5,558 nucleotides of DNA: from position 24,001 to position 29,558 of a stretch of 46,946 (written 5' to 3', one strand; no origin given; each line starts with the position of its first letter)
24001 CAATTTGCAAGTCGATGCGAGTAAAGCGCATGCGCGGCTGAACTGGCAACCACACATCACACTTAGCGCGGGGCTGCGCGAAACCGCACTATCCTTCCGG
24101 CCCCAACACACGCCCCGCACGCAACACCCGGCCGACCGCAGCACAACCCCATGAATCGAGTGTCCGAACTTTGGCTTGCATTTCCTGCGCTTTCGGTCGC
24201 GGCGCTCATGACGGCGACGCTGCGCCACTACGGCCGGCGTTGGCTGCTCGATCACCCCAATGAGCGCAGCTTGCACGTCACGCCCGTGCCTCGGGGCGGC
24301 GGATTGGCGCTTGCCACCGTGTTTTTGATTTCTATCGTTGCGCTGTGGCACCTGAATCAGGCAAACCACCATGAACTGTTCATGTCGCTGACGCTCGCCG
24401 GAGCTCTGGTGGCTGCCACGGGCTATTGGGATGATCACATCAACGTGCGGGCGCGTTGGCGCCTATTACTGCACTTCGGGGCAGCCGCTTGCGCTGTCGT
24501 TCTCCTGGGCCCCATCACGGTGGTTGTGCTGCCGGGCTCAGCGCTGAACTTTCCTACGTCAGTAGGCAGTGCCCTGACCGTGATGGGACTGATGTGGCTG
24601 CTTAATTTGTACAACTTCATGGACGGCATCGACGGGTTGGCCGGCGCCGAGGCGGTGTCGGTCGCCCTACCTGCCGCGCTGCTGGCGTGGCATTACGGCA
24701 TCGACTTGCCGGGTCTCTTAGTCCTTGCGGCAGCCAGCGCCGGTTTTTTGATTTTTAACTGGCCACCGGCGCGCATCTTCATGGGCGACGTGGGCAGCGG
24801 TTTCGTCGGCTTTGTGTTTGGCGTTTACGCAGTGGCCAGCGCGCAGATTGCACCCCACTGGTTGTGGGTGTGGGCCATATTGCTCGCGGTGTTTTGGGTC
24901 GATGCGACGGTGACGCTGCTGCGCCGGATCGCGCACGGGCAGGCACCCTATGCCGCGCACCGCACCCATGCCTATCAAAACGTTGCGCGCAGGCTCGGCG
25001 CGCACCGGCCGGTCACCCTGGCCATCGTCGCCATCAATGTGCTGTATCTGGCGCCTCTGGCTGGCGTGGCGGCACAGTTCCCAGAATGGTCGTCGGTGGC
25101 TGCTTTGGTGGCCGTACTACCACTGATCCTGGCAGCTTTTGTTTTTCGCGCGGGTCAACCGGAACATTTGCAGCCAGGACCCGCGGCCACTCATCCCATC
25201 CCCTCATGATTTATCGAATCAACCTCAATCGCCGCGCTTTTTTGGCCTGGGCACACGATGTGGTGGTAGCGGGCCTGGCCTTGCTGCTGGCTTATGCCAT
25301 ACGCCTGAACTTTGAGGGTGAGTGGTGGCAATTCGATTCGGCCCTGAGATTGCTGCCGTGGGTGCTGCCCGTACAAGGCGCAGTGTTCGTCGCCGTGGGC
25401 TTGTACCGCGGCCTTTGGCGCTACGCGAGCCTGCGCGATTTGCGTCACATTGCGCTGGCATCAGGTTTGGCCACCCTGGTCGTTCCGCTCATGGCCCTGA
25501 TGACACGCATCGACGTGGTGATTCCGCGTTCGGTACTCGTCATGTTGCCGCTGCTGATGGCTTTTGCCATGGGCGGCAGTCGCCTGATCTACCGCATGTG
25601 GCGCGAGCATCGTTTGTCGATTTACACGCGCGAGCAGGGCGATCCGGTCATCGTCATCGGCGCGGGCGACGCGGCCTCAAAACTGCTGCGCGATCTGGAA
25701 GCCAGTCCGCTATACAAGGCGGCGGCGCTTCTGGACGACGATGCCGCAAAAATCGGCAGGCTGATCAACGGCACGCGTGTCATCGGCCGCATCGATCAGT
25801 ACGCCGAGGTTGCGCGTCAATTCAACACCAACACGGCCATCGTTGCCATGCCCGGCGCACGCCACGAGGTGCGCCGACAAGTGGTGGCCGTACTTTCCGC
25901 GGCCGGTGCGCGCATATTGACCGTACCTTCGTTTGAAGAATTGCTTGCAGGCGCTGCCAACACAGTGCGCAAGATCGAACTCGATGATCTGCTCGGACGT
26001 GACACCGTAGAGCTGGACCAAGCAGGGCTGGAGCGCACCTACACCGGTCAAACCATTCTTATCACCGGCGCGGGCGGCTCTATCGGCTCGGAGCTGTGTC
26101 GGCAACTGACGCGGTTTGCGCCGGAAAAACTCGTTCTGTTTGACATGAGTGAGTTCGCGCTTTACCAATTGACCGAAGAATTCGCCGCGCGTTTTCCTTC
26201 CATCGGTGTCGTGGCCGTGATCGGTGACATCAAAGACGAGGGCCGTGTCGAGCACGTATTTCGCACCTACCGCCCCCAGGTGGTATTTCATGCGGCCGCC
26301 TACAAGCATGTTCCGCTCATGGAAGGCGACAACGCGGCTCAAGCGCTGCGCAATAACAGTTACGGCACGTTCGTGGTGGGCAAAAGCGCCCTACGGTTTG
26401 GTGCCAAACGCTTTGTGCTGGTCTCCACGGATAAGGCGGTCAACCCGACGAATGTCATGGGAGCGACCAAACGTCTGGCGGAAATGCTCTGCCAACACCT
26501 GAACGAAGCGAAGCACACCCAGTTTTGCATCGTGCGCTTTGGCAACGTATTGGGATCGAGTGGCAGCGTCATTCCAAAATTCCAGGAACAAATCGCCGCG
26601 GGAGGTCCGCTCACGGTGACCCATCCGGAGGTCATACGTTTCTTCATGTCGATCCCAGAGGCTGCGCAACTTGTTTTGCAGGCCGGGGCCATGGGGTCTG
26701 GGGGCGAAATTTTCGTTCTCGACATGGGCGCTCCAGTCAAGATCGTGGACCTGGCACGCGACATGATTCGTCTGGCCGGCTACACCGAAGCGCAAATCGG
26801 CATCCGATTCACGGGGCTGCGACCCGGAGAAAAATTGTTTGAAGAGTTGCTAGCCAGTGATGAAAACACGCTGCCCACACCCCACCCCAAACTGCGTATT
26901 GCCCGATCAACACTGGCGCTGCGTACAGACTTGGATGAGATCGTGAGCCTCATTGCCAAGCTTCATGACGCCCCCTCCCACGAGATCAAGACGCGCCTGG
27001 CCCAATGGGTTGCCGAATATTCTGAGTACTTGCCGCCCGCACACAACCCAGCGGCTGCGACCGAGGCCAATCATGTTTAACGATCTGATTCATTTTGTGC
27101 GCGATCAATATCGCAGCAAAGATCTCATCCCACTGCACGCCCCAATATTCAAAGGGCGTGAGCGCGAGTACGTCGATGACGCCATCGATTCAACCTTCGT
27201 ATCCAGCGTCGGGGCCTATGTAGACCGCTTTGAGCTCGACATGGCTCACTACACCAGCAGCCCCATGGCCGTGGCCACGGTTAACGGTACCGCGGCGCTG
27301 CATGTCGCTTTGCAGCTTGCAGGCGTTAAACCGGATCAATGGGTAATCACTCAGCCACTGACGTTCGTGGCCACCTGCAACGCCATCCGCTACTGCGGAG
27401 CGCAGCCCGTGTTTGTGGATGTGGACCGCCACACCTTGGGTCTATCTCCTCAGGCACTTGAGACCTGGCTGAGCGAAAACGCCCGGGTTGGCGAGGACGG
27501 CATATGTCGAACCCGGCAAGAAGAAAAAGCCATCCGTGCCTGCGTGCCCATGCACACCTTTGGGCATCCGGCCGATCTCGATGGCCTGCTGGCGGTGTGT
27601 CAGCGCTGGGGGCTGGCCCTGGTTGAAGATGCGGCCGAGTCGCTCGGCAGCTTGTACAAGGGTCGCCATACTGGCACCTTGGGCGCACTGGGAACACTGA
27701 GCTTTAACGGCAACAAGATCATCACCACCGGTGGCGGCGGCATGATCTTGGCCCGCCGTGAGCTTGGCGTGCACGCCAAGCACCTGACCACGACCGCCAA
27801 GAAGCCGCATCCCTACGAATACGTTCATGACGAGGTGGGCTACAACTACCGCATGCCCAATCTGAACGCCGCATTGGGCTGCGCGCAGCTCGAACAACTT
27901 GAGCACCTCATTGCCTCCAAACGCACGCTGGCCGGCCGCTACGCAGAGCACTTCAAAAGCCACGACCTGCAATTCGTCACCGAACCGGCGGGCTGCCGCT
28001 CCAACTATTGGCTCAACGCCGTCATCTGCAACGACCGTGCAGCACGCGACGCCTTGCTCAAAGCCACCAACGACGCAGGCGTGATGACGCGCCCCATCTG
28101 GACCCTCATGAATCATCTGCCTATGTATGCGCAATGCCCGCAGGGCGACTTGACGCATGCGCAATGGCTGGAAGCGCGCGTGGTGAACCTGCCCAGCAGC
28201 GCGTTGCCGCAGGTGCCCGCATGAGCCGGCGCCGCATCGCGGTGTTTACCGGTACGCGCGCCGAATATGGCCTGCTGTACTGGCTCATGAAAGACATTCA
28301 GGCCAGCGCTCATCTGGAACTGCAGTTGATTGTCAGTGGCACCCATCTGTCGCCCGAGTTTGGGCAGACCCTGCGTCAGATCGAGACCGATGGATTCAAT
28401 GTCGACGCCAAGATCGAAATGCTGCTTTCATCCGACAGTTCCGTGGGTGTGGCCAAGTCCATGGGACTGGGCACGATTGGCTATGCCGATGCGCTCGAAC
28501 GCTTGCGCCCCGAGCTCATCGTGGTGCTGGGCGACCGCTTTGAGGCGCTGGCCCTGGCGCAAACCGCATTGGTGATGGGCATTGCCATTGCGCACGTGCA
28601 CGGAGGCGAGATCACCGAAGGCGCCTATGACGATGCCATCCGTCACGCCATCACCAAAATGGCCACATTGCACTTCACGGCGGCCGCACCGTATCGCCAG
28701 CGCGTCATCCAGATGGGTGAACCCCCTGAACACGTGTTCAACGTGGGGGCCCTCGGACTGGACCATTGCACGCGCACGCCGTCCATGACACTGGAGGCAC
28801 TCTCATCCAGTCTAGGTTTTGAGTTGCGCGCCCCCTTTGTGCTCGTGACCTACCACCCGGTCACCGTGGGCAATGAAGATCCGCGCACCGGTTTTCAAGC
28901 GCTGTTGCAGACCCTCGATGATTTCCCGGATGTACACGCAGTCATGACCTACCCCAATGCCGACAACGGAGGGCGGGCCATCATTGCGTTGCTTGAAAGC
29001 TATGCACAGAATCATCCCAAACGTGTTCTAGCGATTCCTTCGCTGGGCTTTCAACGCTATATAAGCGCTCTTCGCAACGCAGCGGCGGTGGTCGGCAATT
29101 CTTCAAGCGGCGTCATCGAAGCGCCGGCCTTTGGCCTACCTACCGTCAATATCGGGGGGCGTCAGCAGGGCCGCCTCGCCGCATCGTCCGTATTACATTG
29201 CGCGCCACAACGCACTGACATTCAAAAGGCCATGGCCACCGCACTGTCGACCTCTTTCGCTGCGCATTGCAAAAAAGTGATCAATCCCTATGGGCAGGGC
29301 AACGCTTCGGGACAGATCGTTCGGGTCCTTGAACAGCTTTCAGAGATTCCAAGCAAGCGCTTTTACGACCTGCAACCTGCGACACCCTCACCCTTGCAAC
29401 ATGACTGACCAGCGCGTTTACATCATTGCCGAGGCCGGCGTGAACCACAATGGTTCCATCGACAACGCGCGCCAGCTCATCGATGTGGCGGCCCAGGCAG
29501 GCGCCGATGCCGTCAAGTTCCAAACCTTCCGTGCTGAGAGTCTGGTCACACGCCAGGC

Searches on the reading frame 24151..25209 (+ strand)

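Call 6: search_protein_families(library=pfam, proteins=[window:24151-25209:+], max_evalue=0.01)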
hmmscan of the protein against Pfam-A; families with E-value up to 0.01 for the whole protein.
window:24151-25209:+ (352 aa): 1 family
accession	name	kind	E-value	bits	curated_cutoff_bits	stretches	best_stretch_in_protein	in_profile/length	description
PF00953.26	Glycos_transf_4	-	3.7e-33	115.2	27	1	78-230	2-159/160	Glycosyl transferase family 4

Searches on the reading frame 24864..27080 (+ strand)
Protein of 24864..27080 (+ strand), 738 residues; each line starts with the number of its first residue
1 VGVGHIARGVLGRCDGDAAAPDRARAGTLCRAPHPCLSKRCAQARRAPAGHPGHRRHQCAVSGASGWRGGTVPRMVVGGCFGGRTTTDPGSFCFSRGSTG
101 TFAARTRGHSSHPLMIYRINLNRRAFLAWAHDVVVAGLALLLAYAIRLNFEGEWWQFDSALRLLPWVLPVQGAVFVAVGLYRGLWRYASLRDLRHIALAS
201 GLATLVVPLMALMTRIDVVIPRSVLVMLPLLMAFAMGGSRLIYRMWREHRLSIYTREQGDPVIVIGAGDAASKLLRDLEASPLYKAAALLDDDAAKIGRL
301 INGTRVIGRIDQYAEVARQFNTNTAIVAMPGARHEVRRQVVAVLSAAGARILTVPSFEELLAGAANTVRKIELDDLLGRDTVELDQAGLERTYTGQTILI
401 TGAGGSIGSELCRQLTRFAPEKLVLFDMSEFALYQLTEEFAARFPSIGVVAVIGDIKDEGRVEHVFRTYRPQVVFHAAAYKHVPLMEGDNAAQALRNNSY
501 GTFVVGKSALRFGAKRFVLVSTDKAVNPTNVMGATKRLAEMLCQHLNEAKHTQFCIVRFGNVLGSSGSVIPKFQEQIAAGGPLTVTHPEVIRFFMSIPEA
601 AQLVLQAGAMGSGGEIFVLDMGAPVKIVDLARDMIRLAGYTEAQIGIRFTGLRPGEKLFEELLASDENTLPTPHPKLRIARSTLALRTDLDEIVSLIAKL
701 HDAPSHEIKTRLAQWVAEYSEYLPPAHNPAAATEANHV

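Call 6: search_protein_families(library=pfam, proteins=[window:24864-27080:+], max_evalue=0.01)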
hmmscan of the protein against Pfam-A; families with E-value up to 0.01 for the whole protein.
window:24864-27080:+ (738 aa): 9 families
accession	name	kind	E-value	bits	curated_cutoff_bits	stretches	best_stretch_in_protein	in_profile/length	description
PF02719.21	Polysacc_synt_2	-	1.5e-116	389.1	20.2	1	398-680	1-291/293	Polysaccharide biosynthesis protein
PF01370.27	Epimerase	-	6.6e-22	78.5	20.9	1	398-617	1-237/240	NAD dependent epimerase/dehydratase family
PF04321.23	RmlD_sub_bind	-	3.6e-14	52.9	27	1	397-570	2-159/287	RmlD substrate binding domain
PF16363.11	GDP_Man_Dehyd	-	1.1e-11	45.2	27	1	399-557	1-178/332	GDP-mannose 4,6 dehydratase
PF01073.25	3Beta_HSD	-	1.2e-07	31.5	22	1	399-529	1-123/280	3-beta hydroxysteroid dehydrogenase/isomerase family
PF13727.12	CoA_binding_3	-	1.1e-06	29.2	25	1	178-355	3-175/175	CoA-binding domain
PF07993.18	NAD_binding_4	-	4.6e-05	23.1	20.1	0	533-567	178-212/258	Male sterility protein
PF00106.31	adh_short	-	0.0003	20.8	26.6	1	396-469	1-71/195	short chain dehydrogenase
PF08659.16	KR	-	0.0017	18.8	22.6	1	397-482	2-93/180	KR domain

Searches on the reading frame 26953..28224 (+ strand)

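Call 6: search_protein_families(library=pfam, proteins=[window:26953-28224:+], max_evalue=0.01)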
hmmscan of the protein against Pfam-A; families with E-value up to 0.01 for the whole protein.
window:26953-28224:+ (423 aa): 2 families
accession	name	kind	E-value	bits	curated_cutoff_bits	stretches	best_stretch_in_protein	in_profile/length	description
PF01041.23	DegT_DnrJ_EryC1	-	3.5e-84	283.5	19.8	1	68-416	5-344/360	DegT/DnrJ/EryC1/StrS aminotransferase family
PF00155.27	Aminotran_1_2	-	0.0029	17.3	19.7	1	93-223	47-182/361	Aminotransferase class I and II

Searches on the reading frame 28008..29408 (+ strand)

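Call 6: search_protein_families(library=pfam, proteins=[window:28008-29408:+], max_evalue=0.01)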
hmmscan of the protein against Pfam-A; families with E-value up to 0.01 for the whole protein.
window:28008-29408:+ (466 aa): 1 family
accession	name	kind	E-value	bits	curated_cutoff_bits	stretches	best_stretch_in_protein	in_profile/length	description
PF02350.25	Epimerase_2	-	3e-93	312.9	30.6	1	96-442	2-347/347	UDP-N-acetylglucosamine 2-epimerase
